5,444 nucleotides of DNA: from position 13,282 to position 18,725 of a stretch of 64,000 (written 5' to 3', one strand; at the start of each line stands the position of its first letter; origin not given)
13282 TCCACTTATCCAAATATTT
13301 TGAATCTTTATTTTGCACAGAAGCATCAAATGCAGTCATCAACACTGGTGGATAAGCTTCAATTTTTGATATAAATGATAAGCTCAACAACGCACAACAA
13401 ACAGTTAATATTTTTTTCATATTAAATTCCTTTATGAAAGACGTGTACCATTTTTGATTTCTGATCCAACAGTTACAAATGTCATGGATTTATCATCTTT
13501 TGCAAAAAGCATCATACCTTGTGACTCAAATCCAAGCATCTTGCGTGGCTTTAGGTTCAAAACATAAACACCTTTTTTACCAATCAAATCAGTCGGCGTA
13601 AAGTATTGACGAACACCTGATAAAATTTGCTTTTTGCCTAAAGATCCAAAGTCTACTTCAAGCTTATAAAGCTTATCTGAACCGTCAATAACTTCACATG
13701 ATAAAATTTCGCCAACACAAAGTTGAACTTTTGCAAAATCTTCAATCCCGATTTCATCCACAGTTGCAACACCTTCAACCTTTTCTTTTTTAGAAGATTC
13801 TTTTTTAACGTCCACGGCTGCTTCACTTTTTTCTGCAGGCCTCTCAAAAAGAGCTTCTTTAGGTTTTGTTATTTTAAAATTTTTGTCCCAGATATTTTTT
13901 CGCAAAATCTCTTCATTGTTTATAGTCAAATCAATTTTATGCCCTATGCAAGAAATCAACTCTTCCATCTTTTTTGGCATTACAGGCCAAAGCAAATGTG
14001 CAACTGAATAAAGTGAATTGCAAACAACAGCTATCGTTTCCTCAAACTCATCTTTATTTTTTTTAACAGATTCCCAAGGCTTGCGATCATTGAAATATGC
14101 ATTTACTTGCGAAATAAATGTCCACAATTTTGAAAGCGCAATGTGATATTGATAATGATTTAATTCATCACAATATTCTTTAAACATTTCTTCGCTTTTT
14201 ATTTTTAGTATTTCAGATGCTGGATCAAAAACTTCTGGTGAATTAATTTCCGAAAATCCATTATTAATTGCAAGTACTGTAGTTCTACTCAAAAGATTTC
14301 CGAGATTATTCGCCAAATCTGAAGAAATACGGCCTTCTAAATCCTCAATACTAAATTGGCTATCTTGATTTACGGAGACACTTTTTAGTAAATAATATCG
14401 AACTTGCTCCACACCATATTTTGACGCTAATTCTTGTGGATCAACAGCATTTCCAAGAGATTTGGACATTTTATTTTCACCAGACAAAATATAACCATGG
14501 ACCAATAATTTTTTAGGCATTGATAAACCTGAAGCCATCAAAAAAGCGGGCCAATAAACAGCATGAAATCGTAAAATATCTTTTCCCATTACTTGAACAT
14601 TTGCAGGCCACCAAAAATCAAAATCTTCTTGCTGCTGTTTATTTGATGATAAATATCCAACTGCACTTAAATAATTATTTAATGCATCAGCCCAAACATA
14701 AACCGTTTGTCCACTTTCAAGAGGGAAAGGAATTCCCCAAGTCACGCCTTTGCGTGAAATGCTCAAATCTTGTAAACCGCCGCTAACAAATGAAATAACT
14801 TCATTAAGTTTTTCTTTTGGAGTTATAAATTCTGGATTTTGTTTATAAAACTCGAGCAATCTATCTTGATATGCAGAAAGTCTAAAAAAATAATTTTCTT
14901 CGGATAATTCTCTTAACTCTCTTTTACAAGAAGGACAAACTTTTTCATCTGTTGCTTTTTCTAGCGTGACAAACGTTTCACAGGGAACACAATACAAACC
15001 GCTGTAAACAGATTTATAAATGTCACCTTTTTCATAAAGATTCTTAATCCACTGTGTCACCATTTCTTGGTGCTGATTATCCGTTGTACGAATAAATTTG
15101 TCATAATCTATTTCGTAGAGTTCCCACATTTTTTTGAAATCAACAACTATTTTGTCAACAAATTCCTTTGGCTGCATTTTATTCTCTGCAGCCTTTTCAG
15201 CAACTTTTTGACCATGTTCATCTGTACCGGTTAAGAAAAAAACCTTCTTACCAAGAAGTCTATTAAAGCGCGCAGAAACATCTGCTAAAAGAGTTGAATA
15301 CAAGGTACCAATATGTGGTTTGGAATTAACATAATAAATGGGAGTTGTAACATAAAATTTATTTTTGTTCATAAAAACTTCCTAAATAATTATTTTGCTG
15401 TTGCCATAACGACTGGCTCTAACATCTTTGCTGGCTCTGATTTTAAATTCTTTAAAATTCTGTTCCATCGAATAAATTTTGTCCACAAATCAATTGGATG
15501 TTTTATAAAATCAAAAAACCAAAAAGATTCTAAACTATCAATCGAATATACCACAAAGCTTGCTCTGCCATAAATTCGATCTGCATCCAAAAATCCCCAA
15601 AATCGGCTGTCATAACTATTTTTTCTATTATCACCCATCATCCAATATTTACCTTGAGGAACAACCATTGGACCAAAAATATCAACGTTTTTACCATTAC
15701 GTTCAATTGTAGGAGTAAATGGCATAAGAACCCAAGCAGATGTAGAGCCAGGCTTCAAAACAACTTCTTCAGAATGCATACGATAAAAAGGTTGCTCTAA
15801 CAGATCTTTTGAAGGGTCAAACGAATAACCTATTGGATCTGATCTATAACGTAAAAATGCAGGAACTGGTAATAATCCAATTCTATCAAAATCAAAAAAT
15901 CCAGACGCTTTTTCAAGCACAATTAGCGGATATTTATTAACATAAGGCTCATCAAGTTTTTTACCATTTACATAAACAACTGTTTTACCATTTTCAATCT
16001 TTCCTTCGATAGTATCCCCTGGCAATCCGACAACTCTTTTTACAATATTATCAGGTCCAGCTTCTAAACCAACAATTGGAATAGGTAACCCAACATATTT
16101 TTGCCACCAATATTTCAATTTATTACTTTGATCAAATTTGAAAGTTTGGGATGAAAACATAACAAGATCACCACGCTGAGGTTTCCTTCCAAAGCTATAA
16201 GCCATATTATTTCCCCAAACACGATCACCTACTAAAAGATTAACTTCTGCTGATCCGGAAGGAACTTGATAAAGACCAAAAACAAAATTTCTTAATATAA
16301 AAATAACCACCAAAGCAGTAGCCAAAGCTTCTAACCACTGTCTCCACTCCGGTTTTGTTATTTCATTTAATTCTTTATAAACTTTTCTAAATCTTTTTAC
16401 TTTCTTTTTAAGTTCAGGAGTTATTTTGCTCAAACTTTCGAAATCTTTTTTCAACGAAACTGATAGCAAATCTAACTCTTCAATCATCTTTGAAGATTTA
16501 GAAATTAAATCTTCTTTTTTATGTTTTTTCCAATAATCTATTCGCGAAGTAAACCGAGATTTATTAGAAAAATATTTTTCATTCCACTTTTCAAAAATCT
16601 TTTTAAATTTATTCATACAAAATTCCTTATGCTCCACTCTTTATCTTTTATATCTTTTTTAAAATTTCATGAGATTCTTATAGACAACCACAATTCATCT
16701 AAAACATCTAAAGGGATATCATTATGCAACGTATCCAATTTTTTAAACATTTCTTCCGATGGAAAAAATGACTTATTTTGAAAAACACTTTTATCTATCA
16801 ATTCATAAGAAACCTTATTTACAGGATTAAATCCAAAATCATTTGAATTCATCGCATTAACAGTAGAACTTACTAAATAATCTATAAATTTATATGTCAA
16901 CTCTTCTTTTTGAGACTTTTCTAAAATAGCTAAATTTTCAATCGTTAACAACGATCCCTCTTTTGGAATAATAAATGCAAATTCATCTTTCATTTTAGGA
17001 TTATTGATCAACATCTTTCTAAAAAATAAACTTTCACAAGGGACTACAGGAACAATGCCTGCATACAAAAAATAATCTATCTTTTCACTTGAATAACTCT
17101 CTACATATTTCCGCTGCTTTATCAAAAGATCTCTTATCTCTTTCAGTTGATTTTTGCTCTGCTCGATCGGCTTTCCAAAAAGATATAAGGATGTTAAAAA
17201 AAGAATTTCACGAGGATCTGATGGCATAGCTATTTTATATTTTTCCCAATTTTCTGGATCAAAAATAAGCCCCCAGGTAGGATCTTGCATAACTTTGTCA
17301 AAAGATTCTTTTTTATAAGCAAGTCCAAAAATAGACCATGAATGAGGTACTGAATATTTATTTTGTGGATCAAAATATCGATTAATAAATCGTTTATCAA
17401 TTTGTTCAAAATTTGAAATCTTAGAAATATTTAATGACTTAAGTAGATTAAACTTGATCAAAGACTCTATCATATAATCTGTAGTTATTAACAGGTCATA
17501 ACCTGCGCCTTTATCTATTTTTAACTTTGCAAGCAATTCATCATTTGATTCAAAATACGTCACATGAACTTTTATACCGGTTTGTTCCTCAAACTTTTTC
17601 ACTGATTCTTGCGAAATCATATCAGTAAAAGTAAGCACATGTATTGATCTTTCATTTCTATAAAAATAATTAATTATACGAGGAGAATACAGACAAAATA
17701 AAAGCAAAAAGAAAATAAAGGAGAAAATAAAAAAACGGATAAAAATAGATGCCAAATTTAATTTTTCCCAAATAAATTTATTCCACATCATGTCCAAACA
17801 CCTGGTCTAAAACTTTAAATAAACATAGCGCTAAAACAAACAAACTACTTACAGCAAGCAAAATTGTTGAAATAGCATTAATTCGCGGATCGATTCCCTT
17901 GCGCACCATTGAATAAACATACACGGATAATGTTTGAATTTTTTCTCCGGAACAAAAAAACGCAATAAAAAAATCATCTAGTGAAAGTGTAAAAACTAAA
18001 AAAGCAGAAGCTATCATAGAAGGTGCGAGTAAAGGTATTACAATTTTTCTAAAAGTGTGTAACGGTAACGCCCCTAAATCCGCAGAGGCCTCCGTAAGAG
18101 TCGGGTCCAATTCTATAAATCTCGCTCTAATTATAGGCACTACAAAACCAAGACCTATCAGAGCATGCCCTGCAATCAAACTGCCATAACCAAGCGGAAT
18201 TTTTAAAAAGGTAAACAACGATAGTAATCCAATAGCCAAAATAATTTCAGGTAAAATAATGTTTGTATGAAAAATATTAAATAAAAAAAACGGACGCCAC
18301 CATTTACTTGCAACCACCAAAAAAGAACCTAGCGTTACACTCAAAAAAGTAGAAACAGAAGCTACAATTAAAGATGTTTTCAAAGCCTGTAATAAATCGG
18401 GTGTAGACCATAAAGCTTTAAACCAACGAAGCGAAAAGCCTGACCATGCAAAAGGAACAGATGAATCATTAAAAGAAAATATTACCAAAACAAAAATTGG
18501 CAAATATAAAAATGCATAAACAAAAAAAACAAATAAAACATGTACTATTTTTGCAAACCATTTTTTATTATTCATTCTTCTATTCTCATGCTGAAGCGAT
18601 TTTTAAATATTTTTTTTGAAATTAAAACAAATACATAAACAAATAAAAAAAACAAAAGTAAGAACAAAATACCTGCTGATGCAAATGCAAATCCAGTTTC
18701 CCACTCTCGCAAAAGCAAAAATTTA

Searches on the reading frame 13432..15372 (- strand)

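Call 68: search_protein_families(library=pfam, proteins=[window:13432-15372:-], max_evalue=0.01)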
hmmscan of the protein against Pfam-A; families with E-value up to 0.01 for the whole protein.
window:13432-15372:- (646 aa): 7 families
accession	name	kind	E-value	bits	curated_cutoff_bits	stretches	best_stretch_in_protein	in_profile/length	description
PF09334.17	tRNA-synt_1g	-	9.3e-109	364.2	20.1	2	158-364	181-390/391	tRNA synthetases class I (M)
PF00133.28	tRNA-synt_1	-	2.9e-31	109.1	22.7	2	2-218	21-245/414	tRNA synthetases class I (I, L, M and V)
PF01588.26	tRNA_bind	-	6.6e-22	77.9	27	1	552-644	2-96/96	Putative tRNA binding domain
PF01406.26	tRNA-synt_1e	-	7.4e-13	49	27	2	5-122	11-125/301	tRNA synthetases class I (C) catalytic domain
PF08264.19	Anticodon_1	-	3.5e-06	27.4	25.1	1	395-511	10-121/148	Anticodon-binding domain of tRNA ligase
PF19303.5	Anticodon_3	-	6.9e-05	23.2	23.5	1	392-479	17-104/152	Anticodon binding domain of methionyl tRNA ligase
PF23137.1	HVO_0758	-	0.0045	17.2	27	1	115-156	10-55/55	HVO_0758 mu-protein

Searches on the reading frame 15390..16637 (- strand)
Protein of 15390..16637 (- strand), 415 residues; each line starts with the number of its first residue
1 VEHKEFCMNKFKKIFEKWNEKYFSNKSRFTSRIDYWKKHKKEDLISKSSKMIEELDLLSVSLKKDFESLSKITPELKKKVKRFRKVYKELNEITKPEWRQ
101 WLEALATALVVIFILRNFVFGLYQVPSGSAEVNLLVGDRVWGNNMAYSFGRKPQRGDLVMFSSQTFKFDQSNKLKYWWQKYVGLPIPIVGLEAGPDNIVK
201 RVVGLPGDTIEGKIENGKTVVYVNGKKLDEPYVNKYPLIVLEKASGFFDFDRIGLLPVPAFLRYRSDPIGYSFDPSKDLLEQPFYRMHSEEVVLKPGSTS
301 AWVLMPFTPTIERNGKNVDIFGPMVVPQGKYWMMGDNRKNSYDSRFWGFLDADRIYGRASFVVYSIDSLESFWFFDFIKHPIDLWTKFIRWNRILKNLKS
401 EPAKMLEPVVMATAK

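Call 68: search_protein_families(library=pfam, proteins=[window:15390-16637:-], max_evalue=0.01)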
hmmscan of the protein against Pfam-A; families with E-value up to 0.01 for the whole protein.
window:15390-16637:- (415 aa): 3 families
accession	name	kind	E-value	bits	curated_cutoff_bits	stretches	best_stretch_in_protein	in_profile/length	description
PF10502.14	Peptidase_S26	-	5.6e-41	140.7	22.9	1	98-364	1-168/168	Signal peptidase, peptidase S26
PF15286.11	Bcl-2_3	-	0.0006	20.9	25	1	46-127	12-89/126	Apoptosis regulator M11, B cell 2 leukaemia/lymphoma like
PF00584.25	SecE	-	0.005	17.2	22.7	0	83-122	4-43/55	SecE/Sec61-gamma subunits of protein translocation complex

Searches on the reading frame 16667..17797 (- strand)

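Call 68: search_protein_families(library=pfam, proteins=[window:16667-17797:-], max_evalue=0.01)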
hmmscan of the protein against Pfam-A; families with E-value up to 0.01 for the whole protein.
window:16667-17797:- (376 aa): 4 families
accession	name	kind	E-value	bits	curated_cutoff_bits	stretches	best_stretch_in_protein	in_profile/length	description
PF13416.11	SBP_bac_8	-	7e-20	72.4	27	1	65-335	2-268/279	Bacterial extracellular solute-binding protein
PF13343.11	SBP_bac_6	-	5.3e-13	49.5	24.6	1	101-326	5-219/245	Bacterial extracellular solute-binding protein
PF01547.30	SBP_bac_1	-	3.3e-08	34.3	26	1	63-187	11-134/307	Bacterial extracellular solute-binding protein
PF13531.11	SBP_bac_11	-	4.3e-06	27.1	25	0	64-120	15-69/227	Bacterial extracellular solute-binding protein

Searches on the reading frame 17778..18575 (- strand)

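Call 68: search_protein_families(library=pfam, proteins=[window:17778-18575:-], max_evalue=0.01)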
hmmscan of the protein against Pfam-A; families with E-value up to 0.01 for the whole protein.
window:17778-18575:- (265 aa): 1 family
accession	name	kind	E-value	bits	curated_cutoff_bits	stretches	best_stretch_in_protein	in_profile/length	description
PF00528.27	BPD_transp_1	-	3e-07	30.8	26.4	1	80-258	2-180/184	Binding-protein-dependent transport system inner membrane component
